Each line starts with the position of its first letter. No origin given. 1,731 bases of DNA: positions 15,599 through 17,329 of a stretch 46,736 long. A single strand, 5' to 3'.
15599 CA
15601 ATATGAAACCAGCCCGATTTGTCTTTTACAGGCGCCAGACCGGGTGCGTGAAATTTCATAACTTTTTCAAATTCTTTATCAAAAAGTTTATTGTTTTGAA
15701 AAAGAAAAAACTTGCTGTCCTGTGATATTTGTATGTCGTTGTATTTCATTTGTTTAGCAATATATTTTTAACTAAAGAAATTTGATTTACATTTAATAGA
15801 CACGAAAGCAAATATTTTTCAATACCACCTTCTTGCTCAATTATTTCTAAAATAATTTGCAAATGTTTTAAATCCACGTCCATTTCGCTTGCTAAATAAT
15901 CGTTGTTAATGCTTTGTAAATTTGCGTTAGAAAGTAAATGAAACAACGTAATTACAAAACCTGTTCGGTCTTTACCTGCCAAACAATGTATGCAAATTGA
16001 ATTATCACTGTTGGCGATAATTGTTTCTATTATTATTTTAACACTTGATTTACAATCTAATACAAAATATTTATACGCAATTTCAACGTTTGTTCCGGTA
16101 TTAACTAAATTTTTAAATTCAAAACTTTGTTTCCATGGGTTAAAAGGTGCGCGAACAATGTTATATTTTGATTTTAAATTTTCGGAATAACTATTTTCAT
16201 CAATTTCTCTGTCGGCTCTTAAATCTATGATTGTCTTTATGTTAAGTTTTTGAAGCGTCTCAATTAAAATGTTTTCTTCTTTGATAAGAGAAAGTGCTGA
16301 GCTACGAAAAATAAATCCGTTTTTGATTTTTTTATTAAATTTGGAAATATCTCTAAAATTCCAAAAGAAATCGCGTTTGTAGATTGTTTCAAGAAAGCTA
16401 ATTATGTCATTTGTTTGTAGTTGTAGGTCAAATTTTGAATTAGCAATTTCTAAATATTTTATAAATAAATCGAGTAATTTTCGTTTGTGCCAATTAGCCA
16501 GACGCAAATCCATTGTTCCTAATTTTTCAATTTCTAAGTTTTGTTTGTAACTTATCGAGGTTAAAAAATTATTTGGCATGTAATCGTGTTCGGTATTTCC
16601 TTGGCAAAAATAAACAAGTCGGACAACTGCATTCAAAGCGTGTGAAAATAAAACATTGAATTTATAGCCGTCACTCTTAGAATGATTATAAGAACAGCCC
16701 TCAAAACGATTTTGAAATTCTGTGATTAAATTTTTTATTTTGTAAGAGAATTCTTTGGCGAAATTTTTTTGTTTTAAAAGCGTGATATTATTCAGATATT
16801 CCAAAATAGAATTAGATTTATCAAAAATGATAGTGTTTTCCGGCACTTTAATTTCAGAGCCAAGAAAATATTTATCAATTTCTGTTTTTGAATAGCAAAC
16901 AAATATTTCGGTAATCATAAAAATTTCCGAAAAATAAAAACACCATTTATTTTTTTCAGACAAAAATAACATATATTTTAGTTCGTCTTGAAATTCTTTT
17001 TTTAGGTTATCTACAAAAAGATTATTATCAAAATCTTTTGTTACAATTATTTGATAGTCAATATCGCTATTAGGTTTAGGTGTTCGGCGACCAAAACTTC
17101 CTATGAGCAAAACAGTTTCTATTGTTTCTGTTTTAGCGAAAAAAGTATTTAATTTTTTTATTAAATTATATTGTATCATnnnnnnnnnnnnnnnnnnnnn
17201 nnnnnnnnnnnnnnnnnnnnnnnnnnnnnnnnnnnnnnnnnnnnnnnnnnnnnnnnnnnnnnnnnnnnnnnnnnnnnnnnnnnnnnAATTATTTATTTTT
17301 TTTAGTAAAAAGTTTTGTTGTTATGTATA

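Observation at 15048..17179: Nucleotidyltransferase/Cys-phosphatase fusion translationally coupled to a cytoplasmic WG-repeat protein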

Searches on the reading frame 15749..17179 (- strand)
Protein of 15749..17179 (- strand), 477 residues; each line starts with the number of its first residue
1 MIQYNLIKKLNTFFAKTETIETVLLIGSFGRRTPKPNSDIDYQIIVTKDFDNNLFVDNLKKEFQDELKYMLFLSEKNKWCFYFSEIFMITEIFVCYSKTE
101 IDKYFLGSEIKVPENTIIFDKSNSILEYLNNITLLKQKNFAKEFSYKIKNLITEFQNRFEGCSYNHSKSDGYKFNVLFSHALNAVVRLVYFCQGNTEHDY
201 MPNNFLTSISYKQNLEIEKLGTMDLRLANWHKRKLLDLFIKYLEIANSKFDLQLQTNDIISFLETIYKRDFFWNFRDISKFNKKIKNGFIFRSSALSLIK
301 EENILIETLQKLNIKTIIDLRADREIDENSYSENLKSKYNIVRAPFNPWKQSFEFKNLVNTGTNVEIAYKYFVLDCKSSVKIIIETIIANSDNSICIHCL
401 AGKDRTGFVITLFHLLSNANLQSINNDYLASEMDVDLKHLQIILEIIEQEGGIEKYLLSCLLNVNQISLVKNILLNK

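Call 3: search_protein_families(library=pfam, proteins=[window:15749-17179:-], max_evalue=1)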
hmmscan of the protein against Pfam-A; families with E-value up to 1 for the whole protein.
window:15749-17179:- (477 aa): 9 families
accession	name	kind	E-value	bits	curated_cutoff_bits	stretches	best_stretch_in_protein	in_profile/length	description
PF13350.11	Y_phosphatase3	-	1.6e-27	97.5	22.2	1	273-442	7-178/240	Tyrosine phosphatase family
PF03162.18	Y_phosphatase2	-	3.4e-08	33.7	27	1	307-434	26-133/165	Tyrosine phosphatase family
PF18765.7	Polbeta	-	3.8e-07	30.6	26.9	1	8-66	1-58/93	Polymerase beta, Nucleotidyltransferase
PF22785.1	Tc-R-P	-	9.1e-05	23.4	27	1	379-412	64-99/106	Polymorphic toxin system, DSP-PTPase phosphatase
PF00782.25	DSPc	-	0.00048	20.4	33.5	1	301-421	6-101/133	Dual specificity phosphatase, catalytic domain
PF01909.29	NTP_transf_2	-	0.00055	20.7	21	1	7-69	1-63/93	Nucleotidyltransferase domain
PF22741.1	PTP-NADK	-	0.0023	17.8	27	1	309-414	44-129/163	DSP-PTPase phosphatase fused to NAD+ Kinase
PF00102.32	Y_phosphatase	-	0.0069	16.5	20.9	1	389-420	166-197/234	Protein-tyrosine phosphatase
PF22784.1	PTP-SAK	-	0.029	14.8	27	1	377-414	70-109/153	Swiss Army Knife protein, DSP-PTPase phosphatase domain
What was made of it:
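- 15746..17179 (-): 477-aa NTase-helical-PTP fusion gene (stop codon 15746-15748). Pfam Polbeta + Y_phosphatase3 (call 3).
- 15749..16375 (-): MptpB-type (atypical lipid phosphatase) Cys-phosphatase domain (aa 269-477). P-loop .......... lies at 15959-15988. Pfam Y_phosphatase3, 97.5 bits (call 3).
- On PTP superfamily, atypical lipid phosphatase (MptpB-like) branch: 97.5 bits against a cut-off of 22.2 (call 3).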

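Call 4: search_protein_families(library=ncbifam, proteins=[window:15749-17179:-], max_evalue=1)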
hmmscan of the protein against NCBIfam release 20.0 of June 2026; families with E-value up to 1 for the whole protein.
window:15749-17179:- (477 aa): 2 families
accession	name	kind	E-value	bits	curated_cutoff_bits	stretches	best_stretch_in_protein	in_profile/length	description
NF047752.1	MntA_antitoxin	equivalog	0.01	15.7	60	1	15-51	2-37/106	type VII toxin-antitoxin system MntA family adenylyltransferase antitoxin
NF041348.1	XopH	equivalog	0.033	13.5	500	1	392-425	273-306/368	type III secretion system effector XopH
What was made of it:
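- On MntA-HepT (MNT-HEPN) type VII toxin-antitoxin: 15.7 bits against a cut-off of 60 (call 4).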

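Call 5: search_protein_families(library=padloc, proteins=[window:15749-17179:-], max_evalue=1)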
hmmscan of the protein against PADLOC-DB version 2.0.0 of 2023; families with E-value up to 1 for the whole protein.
window:15749-17179:- (477 aa): 6 families
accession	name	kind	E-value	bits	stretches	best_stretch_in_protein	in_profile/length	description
PDLC04903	PDC-S09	-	0.00014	20.1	1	17-52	23-58/108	-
PDLC04906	PDC-S09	-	0.00092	17.6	1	6-69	10-73/98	-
PDLC00786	Cyclase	-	0.001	16.5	1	6-46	31-73/293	oligonucleotide-cyclase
PDLC04902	PDC-S09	-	0.0058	14.9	1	15-68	16-69/97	-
PDLC04904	PDC-S09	-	0.016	13.4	1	14-68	19-72/104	-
PDLC04907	PDC-S09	-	0.023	12.8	1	10-49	17-56/114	-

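Call 6: find_homologous_proteins(query=window:15749-17179:-)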
Query window:15749-17179:- (477 aa): 486 proteins with E <= 0.001 among 8000 candidates; the best 120 are listed.
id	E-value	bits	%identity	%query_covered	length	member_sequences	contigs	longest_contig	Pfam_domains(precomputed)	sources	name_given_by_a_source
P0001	0.0e+0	1044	100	100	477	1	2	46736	PF13350.12,PF18765.8,PF03162.19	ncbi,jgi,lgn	-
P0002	4.6e-260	881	84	100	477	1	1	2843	PF13350.12,PF18765.8,PF22785.2,PF03162.19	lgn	-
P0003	1.4e-258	876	84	100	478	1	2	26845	PF13350.12,PF22741.2,PF22785.2,PF03162.19,PF00782.26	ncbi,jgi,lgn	-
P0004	5.7e-244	828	80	100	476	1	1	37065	PF13350.12,PF18765.8,PF22741.2,PF22785.2,PF03162.19,PF01909.30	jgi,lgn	-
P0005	1.7e-186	639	61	100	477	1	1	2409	PF13350.12,PF18765.8,PF22785.2,PF03162.19,PF01909.30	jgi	jgi:protein tyrosine/serine phosphatase/predicted nucleotidyltransferase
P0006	3.3e-186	638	63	100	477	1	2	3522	PF13350.12,PF18765.8,PF22785.2,PF03162.19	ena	-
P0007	9.0e-186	636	61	99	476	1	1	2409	PF13350.12,PF18765.8,PF22785.2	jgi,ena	-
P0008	1.4e-179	616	60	100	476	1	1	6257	PF13350.12,PF18765.8,PF01909.30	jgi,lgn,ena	-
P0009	5.8e-179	614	62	96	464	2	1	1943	PF13350.12,PF22785.2,PF03162.19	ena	-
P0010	7.9e-179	613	59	100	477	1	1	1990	PF13350.12,PF18765.8,PF01909.30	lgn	-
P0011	1.0e-178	613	61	99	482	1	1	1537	PF13350.12,PF18765.8,PF22785.2,PF01909.30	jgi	jgi:protein tyrosine/serine phosphatase/predicted nucleotidyltransferase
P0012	5.0e-178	611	60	99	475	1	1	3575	PF13350.12,PF22785.2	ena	-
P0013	5.1e-178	611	60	100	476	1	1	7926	PF13350.12,PF18765.8,PF22785.2,PF03162.19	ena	-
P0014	7.0e-178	610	61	99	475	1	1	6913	PF13350.12,PF18765.8,PF22785.2,PF01909.30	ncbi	-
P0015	6.0e-176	604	58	100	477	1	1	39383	PF13350.12,PF22785.2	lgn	-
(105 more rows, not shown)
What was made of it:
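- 15746..17179 (-): 486 homologues, more than 120 of them full length (call 6).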

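Call 11: find_related_loci(query=A1, collection=genome_contigs, flank=6000)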
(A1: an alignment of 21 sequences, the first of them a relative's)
Query A1 (477 aa) in genome_contigs; peptide patterns used: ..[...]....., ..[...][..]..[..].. (x = any residue, [..] = any of these).
600 stretches matched a pattern (row limit reached: there are more); 383 encode a relative of the query (tblastn E <= 1e-3); the best 80 are kept; 80 distinct loci.
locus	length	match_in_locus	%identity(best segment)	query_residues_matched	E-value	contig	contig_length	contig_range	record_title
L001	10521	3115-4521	56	1-471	3e-170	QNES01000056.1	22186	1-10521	MAG: Gammaproteobacteria bacterium isolate B20_G6 B20_Guay6_scaffold_00855, whole genome shotgun sequence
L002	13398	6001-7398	52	1-467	3e-152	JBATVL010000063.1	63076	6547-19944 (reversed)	MAG: Marinifilaceae bacterium isolate MFD12164_ilm_asm_bin6 k127_47404, whole genome shotgun sequence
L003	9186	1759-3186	42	1-475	5e-109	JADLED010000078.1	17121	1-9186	MAG: Bacteroidia bacterium isolate SJ304 c_000000424005, whole genome shotgun sequence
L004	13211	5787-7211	41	1-476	1e-106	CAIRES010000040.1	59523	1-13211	MAG: uncultured Bacteroidetes bacterium isolate YR2_bin-1295 genome assembly, contig: bin-1295:40/88, whole genome shotg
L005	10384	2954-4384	40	1-476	2e-106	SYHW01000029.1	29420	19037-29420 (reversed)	MAG: Bacteroidota bacterium isolate F1-60-MAGs140 F1-60__c287242, whole genome shotgun sequence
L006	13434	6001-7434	39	1-477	7e-103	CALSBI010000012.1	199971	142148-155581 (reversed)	MAG: Chitinophaga pinensis isolate JJ-MIR1-432-2-mx-bin679 genome assembly, contig: JJ-MIR1-432-C18, whole genome shotgu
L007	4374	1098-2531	40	1-477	7e-103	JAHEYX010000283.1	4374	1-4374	MAG: Chitinophagales bacterium isolate nzgw138 NODE_19279_length_4375_cov_3.115186, whole genome shotgun sequence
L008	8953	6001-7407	40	1-468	7e-102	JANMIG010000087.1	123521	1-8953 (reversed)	MAG: Chitinophagales bacterium isolate OTE_70_metabat_119 OTE_70_k141_2003253, whole genome shotgun sequence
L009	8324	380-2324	38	1-476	3e-101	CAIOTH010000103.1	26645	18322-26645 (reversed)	MAG: uncultured Bacteroidetes bacterium isolate Umea3_bin-1751 genome assembly, contig: bin-1751:103/174, whole genome s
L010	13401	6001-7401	41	7-477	6e-104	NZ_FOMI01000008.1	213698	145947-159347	Algibacter pectinivorans strain DSM 25730, whole genome shotgun sequence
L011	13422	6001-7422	41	1-476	5e-99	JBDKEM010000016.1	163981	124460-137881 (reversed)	MAG: Bacteroidota bacterium isolate eastforkpoplarcreek_2019_sw_WHONDRS-S19S_0039_B_bin.8 scaffold_1068675, whole genome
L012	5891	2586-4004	40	1-475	4e-97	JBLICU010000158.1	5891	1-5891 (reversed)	MAG: Cyclobacteriaceae bacterium isolate 3300053698_24 Ga0535657_0027316, whole genome shotgun sequence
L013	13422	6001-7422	38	1-474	3e-95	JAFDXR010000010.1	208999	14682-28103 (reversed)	MAG: Bacteroidetes bacterium isolate SZAS-3 BACT-AMP-16__10__length-208999, whole genome shotgun sequence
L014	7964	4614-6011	37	1-470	2e-88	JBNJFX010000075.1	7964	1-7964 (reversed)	MAG: Bacteroidota bacterium isolate Y22_60dBSe2.bin.196 NODE_13016_length_7964_cov_7.801653, whole genome shotgun sequen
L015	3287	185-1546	40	20-474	5e-85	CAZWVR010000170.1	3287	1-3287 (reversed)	MAG TPA_asm: uncultured Bacteroidales bacterium isolate SRP163575_co3_92 genome assembly, contig: NODE_30626_length_3287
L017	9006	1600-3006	33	1-476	4e-76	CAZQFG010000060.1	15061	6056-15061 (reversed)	MAG TPA_asm: uncultured Chryseobacterium sp. isolate SRP107338_co1_43 genome assembly, contig: NODE_4219_length_15061_co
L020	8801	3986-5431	33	1-476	2e-71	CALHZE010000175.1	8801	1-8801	MAG TPA_asm: uncultured Bacteroidia bacterium isolate ERR589377_bin.23_CONCOCT_v1.1_MAG genome assembly, contig: ERZ7727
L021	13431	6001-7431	32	1-474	1e-70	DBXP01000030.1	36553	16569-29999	MAG TPA_asm: bacterium UBP6_UBA1209 isolate UBA1209 UBA1209_contig_133762, whole genome shotgun sequence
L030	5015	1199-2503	28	19-470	2e-30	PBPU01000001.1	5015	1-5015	MAG: Acidimicrobiaceae bacterium isolate RS349 17, whole genome shotgun sequence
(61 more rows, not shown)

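Call 12: search_solved_structures(query=A1, max_evalue=1, show_alignments=2)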
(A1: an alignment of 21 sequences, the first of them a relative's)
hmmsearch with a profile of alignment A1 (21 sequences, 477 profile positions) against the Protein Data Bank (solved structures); distinct sequences matched with E-value up to 1: 71 (the best 60 are shown).
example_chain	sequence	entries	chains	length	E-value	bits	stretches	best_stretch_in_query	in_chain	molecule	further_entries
1ywf_A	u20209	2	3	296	2.1e-18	69.6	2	382-433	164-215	PHOSPHOTYROSINE PROTEIN PHOSPHATASE PTPB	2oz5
8dhi_A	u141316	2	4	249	2.9e-15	59.3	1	274-432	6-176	TYR_PHOSPHATASE_2 domain-containing protein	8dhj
3jyy_A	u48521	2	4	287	1.9e-07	33.5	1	2-266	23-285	Lincosamide nucleotidyltransferase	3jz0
9xbd_E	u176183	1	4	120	6.6e-06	28.4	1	5-65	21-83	Nucleotidyltransferase domain-containing protein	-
1xri_A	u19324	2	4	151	4.8e-05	25.6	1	377-428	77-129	At1g05000 | Probable tyrosine-protein phosphatase At1g05000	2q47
7mok_A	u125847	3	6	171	6e-05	25.3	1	377-428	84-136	Tyrosine-protein phosphatase DSP1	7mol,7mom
3sr9_A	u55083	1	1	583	0.00015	24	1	391-423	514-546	Receptor-type tyrosine-protein phosphatase S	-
2fh7_A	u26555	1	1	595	0.00028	23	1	391-424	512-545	Receptor-type tyrosine-protein phosphatase S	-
4bpc_A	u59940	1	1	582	0.00031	22.9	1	391-424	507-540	RECEPTOR-TYPE TYROSINE-PROTEIN PHOSPHATASE S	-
1lar_A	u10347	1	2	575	0.00033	22.8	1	391-424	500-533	PROTEIN (LAR)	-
6uzt_A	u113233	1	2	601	0.00033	22.8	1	391-424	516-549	Receptor-type tyrosine-protein phosphatase alpha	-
6kr4_A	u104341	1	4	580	0.00034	22.8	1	391-424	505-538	Receptor-type tyrosine-protein phosphatase F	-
6byf_A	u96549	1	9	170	0.00059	22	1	381-427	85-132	Tyrosine-protein phosphatase SIW14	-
5yep_A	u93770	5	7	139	0.00062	21.9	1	1-67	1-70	Toxin-antitoxin system antidote Mnt family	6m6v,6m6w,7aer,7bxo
2jjd_A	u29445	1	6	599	0.00097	21.3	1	392-424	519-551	RECEPTOR-TYPE TYROSINE-PROTEIN PHOSPHATASE EPSILON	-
6un8_A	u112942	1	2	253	0.067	15.2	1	4-49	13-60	Aminoglycoside NucleotidylTransferase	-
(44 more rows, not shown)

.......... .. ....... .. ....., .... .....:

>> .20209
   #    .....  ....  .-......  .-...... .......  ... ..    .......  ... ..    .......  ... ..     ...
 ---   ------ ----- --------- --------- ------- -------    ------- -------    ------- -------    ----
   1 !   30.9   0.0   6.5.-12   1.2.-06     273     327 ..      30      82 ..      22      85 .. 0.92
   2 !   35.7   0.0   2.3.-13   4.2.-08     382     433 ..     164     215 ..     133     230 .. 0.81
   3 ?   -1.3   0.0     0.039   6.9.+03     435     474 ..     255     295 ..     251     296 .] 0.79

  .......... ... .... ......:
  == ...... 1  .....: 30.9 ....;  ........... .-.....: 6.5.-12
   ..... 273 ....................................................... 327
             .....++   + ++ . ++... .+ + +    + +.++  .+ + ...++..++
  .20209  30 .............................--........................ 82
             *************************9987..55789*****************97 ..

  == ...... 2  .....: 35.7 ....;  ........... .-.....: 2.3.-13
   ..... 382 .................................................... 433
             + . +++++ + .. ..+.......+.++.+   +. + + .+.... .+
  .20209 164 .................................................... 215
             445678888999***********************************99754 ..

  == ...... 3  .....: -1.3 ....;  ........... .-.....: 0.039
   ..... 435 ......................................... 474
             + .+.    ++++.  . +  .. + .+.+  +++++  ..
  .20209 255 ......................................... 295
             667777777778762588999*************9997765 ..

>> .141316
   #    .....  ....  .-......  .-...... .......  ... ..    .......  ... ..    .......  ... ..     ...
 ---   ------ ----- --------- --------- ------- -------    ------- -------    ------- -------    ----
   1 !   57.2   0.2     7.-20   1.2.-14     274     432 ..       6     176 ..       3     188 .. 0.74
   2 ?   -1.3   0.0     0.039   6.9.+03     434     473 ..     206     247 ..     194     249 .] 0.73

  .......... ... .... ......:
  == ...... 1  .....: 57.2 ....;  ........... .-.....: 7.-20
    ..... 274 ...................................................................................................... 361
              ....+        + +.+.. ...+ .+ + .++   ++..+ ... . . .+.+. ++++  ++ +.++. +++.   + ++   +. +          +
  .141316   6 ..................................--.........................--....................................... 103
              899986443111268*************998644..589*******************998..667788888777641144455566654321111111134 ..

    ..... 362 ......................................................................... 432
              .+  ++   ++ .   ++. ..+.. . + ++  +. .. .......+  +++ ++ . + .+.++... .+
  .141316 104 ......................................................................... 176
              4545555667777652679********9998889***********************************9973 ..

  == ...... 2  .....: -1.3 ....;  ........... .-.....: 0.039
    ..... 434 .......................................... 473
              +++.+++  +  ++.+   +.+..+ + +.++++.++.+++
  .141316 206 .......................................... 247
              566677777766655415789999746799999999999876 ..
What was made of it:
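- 15749..16375 (-): PDB profile hit to PtpB 1ywf at 2e-18 (call 12).
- On PTP superfamily, atypical lipid phosphatase (MptpB-like) branch: 1ywf at E 2e-18 (call 12).
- Closest known: MNT. Same: The minimal Pol-beta NTase core with GS...DxD (calls 4, 12).
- Weak NTase-core matches: MntA (E 0.01, 15.7 bits against a cut-off of 60, call 4), PADLOC PDC-S09 (E 1e-4, call 5) and PDB MNT antitoxins (call 12).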

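Call 19: predict_structure(alignment_id=A1)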
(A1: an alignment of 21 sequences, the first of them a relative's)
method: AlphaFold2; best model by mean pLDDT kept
length: 477 residues; sequences in the alignment: 21
mean_pLDDT: 91.8   pTM: 0.81
mean pLDDT of the five models: 91.8, 90.5, 90.2, 89.0, 87.9
residues with pLDDT >= 90: 348; 70-90: 120; 50-70: 9; < 50: 0
segments of 3 or more residues with pLDDT < 50: none
pLDDT, mean of each block of 10 residues (from residue 1): 90 96 95 89 96 95 94 95 92 95 89 93 94 90 92 97 86 94 96 83 89 93 88 96 96 95 92 88 93 89 91 96 91 94 92 88 89 95 96 91 83 94 89 75 94 97 96 85
secondary structure, 60 per line:
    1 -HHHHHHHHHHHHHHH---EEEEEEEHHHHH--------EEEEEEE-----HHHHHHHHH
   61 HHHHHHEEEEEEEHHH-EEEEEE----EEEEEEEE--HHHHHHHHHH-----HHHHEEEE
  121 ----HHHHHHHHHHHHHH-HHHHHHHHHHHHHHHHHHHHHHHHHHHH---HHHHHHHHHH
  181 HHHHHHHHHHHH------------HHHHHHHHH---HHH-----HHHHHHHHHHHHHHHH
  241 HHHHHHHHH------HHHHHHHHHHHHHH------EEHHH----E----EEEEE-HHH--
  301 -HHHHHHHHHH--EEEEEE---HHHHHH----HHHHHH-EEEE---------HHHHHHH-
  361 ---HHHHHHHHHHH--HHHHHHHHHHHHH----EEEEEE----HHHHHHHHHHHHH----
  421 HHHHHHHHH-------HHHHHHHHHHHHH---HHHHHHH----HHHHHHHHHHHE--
elements in order: H2-16 E20-26 H27-31 E40-46 H52-66 E67-73 E78-83 E88-95 H98-107 H113-116 E117-120 H125-138 H140-167 H171-192 H205-213 H225-249 H256-269 E290-294 H302-311 E314-319 H323-328 H333-338 E340-343 H353-359 H364-374 H377-389 E394-399 H404-416 H421-429 H437-449 H453-459 H464-474
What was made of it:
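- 15746..17179 (-): AF2 model with pLDDT 91.8 and pTM 0.81 (call 19).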

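Call 21: search_protein_families(library=ncbifam, proteins=[L002:7419-8393:+, L020:5430-7118:+, L002:1684-2676:-, L010:3683-5980:+], max_evalue=0.001)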
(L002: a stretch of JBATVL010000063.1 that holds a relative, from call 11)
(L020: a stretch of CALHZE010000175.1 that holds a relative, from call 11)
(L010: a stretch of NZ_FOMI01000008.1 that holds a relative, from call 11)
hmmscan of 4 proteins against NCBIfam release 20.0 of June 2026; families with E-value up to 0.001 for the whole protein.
L002:7419-8393:+ (325 aa): 1 family
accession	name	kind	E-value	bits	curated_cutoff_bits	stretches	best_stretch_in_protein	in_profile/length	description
TIGR02716.1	C20_methyl_CrtF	equivalog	3.9e-13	49.1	276.1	1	17-270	4-260/306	bacteriochlorophyllide d C-20 methyltransferase BchU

L020:5430-7118:+ (563 aa): 1 family
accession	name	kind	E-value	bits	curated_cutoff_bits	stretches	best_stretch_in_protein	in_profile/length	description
NF041651.1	nodul_NodU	equivalog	3.4e-41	141.7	1000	1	205-533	196-538/556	nodulation protein NodU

L002:1684-2676:- (330 aa): 5 families
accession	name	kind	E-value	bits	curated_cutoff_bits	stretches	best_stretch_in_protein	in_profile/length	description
NF038308.1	RNA_repair_RtcR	equivalog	5.1e-08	32.2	650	0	12-83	172-243/530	RNA repair transcriptional activator RtcR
NF003451.0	PRK05022.1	equivalog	5.5e-08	32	476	1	97-327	280-502/512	nitric oxide reductase transcriptional regulator NorR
TIGR03420.1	DnaA_homol_Hda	equivalog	0.0003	20.4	194.8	1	28-126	21-117/226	DnaA regulatory inactivator Hda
NF011953.0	PRK15424.1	equivalog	0.00035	19.3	703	1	96-329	317-530/538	propionate catabolism operon regulatory protein PrpR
NF050807.1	TransRegFlbDCaul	equivalog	0.0006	18.8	750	0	97-326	208-431/454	sigma-54-dependent transcriptional regulator FlbD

L010:3683-5980:+ (766 aa): 47 families (the best 25 are shown)
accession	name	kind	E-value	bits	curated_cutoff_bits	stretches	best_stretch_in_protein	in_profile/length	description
TIGR04317.1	W_rSAM_matur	equivalog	2.3e-21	76.3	380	1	439-759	12-313/349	tungsten cofactor oxidoreductase radical SAM maturase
NF033640.1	N_Twi_rSAM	subfamily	2.9e-16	59.5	170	2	433-652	112-329/398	twitch domain-containing radical SAM protein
TIGR04063.1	stp3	hypoth_equivalog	4.1e-16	58.9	442.05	1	246-400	214-374/397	TIGR04063 family PEP-CTERM/XrtA system glycosyltransferase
TIGR03088.1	stp2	hypoth_equivalog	8.6e-16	57.9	409.05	1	196-397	136-349/374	TIGR03088 family PEP-CTERM/XrtA system glycosyltransferase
TIGR04311.1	rSAM_Geo_metal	subfamily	1.8e-15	56.9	400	1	440-648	12-208/423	radical SAM/SPASM family putative metalloenzyme maturase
TIGR02149.1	glgA_Coryne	subfamily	4e-15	55.9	302.4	1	251-421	210-388/391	glycogen synthase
TIGR04251.1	SCM_rSAM_ScmF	equivalog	6.1e-15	55.4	400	1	439-627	12-180/353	SynChlorMet cassette radical SAM/SPASM protein ScmF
TIGR03999.1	thiol_BshA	equivalog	1.1e-14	54.2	273.7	1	189-391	137-343/375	N-acetyl-alpha-D-glucosaminyl L-malate synthase BshA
NF041876.1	EPS_EpsE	equivalog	1.4e-14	54.2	400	1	252-397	221-372/389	exopolysaccharide biosynthesis GT4 family glycosyltransferase EpsE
NF047684.1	TeichurnBiosyTuaC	equivalog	4.9e-13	48.8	550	1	249-385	223-353/391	teichuronic acid biosynthesis protein TuaC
TIGR04157.1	glyco_rSAM_CFB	subfamily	5.5e-13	48.7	400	1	171-374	144-354/406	TIGR04157 family glycosyltransferase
TIGR03449.1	mycothiol_MshA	equivalog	1e-12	47.7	462.5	1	183-400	152-383/406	D-inositol-3-phosphate glycosyltransferase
NF038298.1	EPS_HpsO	equivalog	2.7e-12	46.2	575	1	236-399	193-365/388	hormogonium polysaccharide biosynthesis glycosyltransferase HpsO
NF050063.1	ProtGlycPglJ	equivalog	3.7e-12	46.1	500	1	178-398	128-344/363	N-acetylgalactosamine-N,N'-diacetylbacillosaminyl-diphospho-undecaprenol 4-alpha-N-acetylgalactosaminyltransferase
NF046085.1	XrtY_assoc_Gly1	equivalog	3e-11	42.8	400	1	236-391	200-354/387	XrtY-associated glycosyltransferase XYAG1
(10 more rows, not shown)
